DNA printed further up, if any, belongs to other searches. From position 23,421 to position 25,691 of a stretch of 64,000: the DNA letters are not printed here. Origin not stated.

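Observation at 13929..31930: Putative archaeal glycan/glycopeptide utilisation locus (beta- and alpha-mannosidase, GlcNAc-type kinase, Opp-type importer)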

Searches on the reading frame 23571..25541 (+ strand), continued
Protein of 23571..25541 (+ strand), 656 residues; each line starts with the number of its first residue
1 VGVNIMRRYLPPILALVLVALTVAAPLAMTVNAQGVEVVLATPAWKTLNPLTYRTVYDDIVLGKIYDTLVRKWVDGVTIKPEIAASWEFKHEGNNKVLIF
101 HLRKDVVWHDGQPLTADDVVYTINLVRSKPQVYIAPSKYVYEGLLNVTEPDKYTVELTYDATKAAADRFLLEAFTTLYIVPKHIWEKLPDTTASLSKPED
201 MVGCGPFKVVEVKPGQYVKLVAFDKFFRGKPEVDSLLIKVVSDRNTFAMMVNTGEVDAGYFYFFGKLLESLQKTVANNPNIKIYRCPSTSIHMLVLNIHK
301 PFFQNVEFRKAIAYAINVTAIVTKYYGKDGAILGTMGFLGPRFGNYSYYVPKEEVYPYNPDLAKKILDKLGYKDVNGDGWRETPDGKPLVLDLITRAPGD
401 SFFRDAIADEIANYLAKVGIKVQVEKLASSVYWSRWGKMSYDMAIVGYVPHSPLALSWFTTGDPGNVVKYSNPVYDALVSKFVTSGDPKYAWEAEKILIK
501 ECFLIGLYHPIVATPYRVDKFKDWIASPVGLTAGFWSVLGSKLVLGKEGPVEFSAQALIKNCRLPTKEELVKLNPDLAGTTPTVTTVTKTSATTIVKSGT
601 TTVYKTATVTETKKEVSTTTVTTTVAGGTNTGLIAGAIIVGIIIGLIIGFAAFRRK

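Call 27: find_encoding_contigs(protein=P0080, flank=10000, max_places=1)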
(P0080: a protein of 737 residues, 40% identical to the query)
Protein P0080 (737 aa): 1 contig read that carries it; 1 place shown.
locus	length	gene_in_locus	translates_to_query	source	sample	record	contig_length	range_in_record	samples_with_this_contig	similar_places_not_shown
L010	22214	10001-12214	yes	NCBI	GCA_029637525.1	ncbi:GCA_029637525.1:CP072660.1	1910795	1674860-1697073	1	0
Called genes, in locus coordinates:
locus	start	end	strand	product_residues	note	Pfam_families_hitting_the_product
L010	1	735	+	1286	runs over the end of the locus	PF13229:Beta_helix, PF05048:NosD, PF13229:Beta_helix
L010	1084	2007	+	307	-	PF04014:MazE_antitoxin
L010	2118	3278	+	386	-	PF04041:Glyco_hydro_130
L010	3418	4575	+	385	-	-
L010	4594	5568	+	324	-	PF01408:GFO_IDH_MocA, PF22725:GFO_IDH_MocA_C3, PF02894:GFO_IDH_MocA_C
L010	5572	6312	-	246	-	-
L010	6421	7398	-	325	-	PF04014:MazE_antitoxin, PF01895:PhoU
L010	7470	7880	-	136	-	-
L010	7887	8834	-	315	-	PF00528:BPD_transp_1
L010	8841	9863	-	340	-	PF00528:BPD_transp_1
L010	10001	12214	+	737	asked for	PF00496:SBP_bac_5, PF10779:XhlA (faint)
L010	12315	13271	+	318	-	PF01869:BcrAD_BadFG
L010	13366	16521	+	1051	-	PF09825:BPL_N (weak), PF13200:DUF4015, PF28175:T4SS_LegC2C7 (faint)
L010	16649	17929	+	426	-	PF13527:Acetyltransf_9, PF00583:Acetyltransf_1 (weak), PF13508:Acetyltransf_7, PF08445:FR47 (faint)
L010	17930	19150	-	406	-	PF00246:Peptidase_M14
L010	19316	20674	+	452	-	PF04734:Ceramidase_alk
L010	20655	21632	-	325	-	PF01408:GFO_IDH_MocA, PF02894:GFO_IDH_MocA_C, PF22725:GFO_IDH_MocA_C3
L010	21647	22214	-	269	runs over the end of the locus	PF01261:AP_endonuc_2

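Call 29: find_related_loci(query=A1, collection=genome_contigs, flank=10000)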
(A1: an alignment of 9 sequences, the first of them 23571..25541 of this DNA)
Query A1 (656 aa) in genome_contigs; peptide patterns used: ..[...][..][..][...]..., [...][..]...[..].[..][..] (x = any residue, [..] = any of these).
600 stretches matched a pattern (row limit reached: there are more); 591 encode a relative of the query (tblastn E <= 1e-3); the best 80 are kept; 80 distinct loci.
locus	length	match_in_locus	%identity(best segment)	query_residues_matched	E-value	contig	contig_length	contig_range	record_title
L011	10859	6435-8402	97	1-656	0e+0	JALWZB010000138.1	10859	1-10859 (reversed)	MAG: Desulfurococcales archaeon isolate T2_metabat1_scaf2bin.068 T2_NODE_7740_length_10859_cov_3.242639, whole genome sh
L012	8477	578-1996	32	47-528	6e-60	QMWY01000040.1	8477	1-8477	MAG: Thermoprotei archaeon isolate B45_G16 B45_Guay16_scaffold_07141, whole genome shotgun sequence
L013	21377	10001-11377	30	65-535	1e-44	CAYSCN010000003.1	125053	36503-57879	MAG TPA_asm: uncultured bacterium isolate SRP216583_co2_128 genome assembly, contig: NODE_29_length_125053_cov_28.069977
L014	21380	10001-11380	29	63-535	1e-44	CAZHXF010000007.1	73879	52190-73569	MAG TPA_asm: uncultured Desulfuromonas sp. isolate binchicken_co181_341 genome assembly, contig: NODE_311_length_73879_c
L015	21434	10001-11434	28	2-481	8e-44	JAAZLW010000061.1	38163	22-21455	MAG: Bacillota bacterium isolate AS23ysBPME_266 45055_AS23, whole genome shotgun sequence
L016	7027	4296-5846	28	3-524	1e-43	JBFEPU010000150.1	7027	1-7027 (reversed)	MAG: Anaerolineae bacterium isolate Mix_mud05.2021.03.19 k141_2632457_length_7027_cov_9.1422, whole genome shotgun seque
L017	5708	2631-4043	29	47-522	1e-43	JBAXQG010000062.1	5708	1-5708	MAG: bacterium isolate ELA551 MAG551_62, whole genome shotgun sequence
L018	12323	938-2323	31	61-535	1e-42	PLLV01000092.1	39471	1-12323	MAG: Syntrophaceae bacterium isolate fen_1168 73.20120800_E3S.49_contig_6817, whole genome shotgun sequence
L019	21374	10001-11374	31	65-535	2e-42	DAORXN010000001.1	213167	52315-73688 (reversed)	MAG TPA_asm: Syntrophales bacterium isolate AMR_MDS_1986 NODE_27_length_213167_cov_158.336945, whole genome shotgun sequ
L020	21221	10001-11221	30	48-470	2e-42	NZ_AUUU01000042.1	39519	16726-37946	Clostridium sp. LS contig_43, whole genome shotgun sequence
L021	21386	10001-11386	31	61-535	1e-42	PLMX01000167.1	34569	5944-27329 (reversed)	MAG: Syntrophaceae bacterium isolate fen_1164 73.20120800_E2X.21_contig_5827, whole genome shotgun sequence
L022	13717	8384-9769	30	61-535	1e-41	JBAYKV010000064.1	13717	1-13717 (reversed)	MAG: Syntrophales bacterium isolate SO_2016_GW1_88 scaffold07820_OW334_2016, whole genome shotgun sequence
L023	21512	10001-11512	28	46-562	1e-41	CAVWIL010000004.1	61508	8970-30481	MAG: Nitrospirota bacterium isolate MFD02199.bin.2.179 genome assembly, contig: contig_22365, whole genome shotgun seque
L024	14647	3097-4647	30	13-535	7e-42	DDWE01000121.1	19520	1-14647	MAG TPA_asm: Desulfuromonadaceae bacterium UBA2294 UBA2294_contig_47271, whole genome shotgun sequence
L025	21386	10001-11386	30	61-535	2e-41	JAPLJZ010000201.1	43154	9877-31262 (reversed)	MAG: Deltaproteobacteria bacterium isolate LacPavin_0419_WC70S_MAG_52_23 LacPavin_0419_WC70S_scaffold_1314100, whole gen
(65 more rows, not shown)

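Call 40: find_related_loci(query=window:23571-25541:+, collection=metagenome_contigs, flank=10000)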
Query window:23571-25541:+ (656 aa) in metagenome_contigs; peptide patterns used: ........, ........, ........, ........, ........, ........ (x = any residue, [..] = any of these).
233 stretches matched a pattern; 179 encode a relative of the query (tblastn E <= 1e-3); the best 80 are kept; 80 distinct loci.
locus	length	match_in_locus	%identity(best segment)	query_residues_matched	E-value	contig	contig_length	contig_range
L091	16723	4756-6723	95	1-656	0e+0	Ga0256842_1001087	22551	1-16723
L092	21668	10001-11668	80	23-579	0e+0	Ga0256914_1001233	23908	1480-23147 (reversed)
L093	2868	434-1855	32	47-524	4e-53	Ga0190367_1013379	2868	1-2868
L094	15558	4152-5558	29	49-531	3e-47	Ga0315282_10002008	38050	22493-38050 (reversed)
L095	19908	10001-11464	31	47-530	2e-46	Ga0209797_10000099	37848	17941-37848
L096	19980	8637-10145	29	12-525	4e-42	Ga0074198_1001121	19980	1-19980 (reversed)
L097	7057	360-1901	30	48-545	8e-42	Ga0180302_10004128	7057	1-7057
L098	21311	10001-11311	28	78-525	4e-39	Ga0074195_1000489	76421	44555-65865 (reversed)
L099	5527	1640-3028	28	74-529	1e-38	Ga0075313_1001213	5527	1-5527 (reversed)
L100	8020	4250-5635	30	65-534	1e-38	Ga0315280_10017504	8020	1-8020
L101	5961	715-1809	29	43-421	7e-38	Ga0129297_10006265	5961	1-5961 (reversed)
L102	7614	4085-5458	27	80-529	2e-37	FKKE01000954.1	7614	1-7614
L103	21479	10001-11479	28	13-524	1e-36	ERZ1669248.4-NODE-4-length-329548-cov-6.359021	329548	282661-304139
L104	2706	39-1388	27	81-528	4e-37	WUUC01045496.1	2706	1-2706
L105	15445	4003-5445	28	47-524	1e-43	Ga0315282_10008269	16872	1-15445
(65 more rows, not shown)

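Call 42: find_encoding_contigs(protein=P0079, flank=10000, max_places=1)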
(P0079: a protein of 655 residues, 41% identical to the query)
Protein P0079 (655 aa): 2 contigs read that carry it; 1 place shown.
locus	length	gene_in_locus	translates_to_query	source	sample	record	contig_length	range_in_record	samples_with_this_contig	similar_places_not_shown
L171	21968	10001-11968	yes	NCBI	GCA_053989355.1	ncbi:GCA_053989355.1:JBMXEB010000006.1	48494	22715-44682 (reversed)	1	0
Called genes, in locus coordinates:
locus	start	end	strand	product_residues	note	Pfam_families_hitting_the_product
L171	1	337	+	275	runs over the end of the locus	PF01061:ABC2_membrane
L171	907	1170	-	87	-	PF00833:Ribosomal_S17e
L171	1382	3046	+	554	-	PF00118:Cpn60_TCP1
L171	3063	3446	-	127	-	PF03870:RNA_pol_Rpb8 (weak), PF16992:RNA_pol_RpbG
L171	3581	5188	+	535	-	PF01702:TGT, PF17884:DUF5591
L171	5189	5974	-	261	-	PF01209:Ubie_methyltran, PF05401:NodS, PF13489:Methyltransf_23, PF13679:Methyltransf_32, PF13847:Methyltransf_31, PF08241:Methyltransf_11, PF08242:Methyltransf_12, PF13649:Methyltransf_25, +4 more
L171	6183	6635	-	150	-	-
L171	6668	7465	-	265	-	PF01966:HD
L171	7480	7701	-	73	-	-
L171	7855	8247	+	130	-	-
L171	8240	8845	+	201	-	PF02475:TRM5-TYW2_MTfase (weak), PF05175:MTS, PF06325:PrmA, PF10294:Methyltransf_16, PF12847:Methyltransf_18 (weak), PF13847:Methyltransf_31, PF13649:Methyltransf_25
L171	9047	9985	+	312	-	PF01869:BcrAD_BadFG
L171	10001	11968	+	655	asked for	PF00496:SBP_bac_5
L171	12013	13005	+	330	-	PF00528:BPD_transp_1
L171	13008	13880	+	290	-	PF00528:BPD_transp_1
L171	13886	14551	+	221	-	-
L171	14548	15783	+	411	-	-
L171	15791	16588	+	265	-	PF01261:AP_endonuc_2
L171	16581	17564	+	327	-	PF01408:GFO_IDH_MocA, PF03447:NAD_binding_3 (weak), PF08635:ox_reductase_C (weak), PF22725:GFO_IDH_MocA_C3, PF02894:GFO_IDH_MocA_C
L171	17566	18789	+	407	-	PF02638:GHL10, PF13200:DUF4015 (faint)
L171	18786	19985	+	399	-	PF00246:Peptidase_M14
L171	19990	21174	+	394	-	PF13527:Acetyltransf_9, PF00583:Acetyltransf_1, PF13673:Acetyltransf_10, PF13508:Acetyltransf_7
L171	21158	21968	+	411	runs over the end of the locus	-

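Call 43: find_encoding_contigs(protein=P0074, flank=10000, max_places=1)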
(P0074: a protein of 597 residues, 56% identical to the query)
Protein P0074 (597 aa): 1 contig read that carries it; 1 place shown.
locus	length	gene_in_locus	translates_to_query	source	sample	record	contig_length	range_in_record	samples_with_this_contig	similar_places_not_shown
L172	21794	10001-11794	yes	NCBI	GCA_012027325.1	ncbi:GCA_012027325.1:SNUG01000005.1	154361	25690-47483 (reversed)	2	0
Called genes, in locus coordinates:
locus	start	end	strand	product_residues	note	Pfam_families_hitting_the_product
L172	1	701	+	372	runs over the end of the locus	PF06032:S-Me-THD_N, PF20906:S-Me-THD_C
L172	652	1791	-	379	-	PF01979:Amidohydro_1, PF07969:Amidohydro_3 (weak)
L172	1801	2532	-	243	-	PF10740:DUF2529 (faint), PF13580:SIS_2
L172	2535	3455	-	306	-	PF00583:Acetyltransf_1, PF13527:Acetyltransf_9, PF17013:Acetyltransf_15 (weak), PF13508:Acetyltransf_7, PF13673:Acetyltransf_10, PF08445:FR47 (weak)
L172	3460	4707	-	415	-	PF00246:Peptidase_M14, PF24827:AstE_AspA_cat (weak)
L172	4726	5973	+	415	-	PF04734:Ceramidase_alk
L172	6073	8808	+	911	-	PF02638:GHL10 (weak), PF13200:DUF4015, PF14871:GHL6 (weak), PF09825:BPL_N (faint)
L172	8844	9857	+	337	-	PF01380:SIS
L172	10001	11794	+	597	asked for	PF00496:SBP_bac_5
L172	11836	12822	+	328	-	PF00528:BPD_transp_1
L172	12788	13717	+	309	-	PF00528:BPD_transp_1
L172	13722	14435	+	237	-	-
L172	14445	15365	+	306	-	PF01869:BcrAD_BadFG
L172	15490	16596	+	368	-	PF01547:SBP_bac_1, PF13531:SBP_bac_11, PF13416:SBP_bac_8, PF13343:SBP_bac_6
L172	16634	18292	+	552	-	PF00528:BPD_transp_1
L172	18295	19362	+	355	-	PF00005:ABC_tran, PF13304:AAA_21 (faint), PF08402:TOBE_2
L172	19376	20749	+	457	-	PF27272:CpgS_N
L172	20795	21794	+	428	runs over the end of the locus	PF01676:Metalloenzyme, PF10143:PhosphMutase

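Call 53: search_solved_structures(query=L172:3460-4707:-, max_evalue=0.001)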
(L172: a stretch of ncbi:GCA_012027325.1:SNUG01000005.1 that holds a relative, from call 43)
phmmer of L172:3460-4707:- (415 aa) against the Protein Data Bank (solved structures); distinct sequences matched with E-value up to 0.001: 1.
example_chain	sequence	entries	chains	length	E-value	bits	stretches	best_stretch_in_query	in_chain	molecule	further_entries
7eqx_C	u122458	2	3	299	7e-07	31.7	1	43-185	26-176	Carboxypeptidase B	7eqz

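Call 54: search_solved_structures(query=L172:1801-2532:-, max_evalue=0.001)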
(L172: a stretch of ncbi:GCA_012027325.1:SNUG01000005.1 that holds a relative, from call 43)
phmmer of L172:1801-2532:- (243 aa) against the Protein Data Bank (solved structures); distinct sequences matched with E-value up to 0.001: 2.
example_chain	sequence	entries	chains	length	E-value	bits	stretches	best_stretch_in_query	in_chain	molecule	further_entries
3cvj_A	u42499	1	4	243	2.1e-52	181.4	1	4-236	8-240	Putative phosphoheptose isomerase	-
9eol_A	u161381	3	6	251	2.7e-43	151.6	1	9-240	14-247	UPF0309 protein SCO4393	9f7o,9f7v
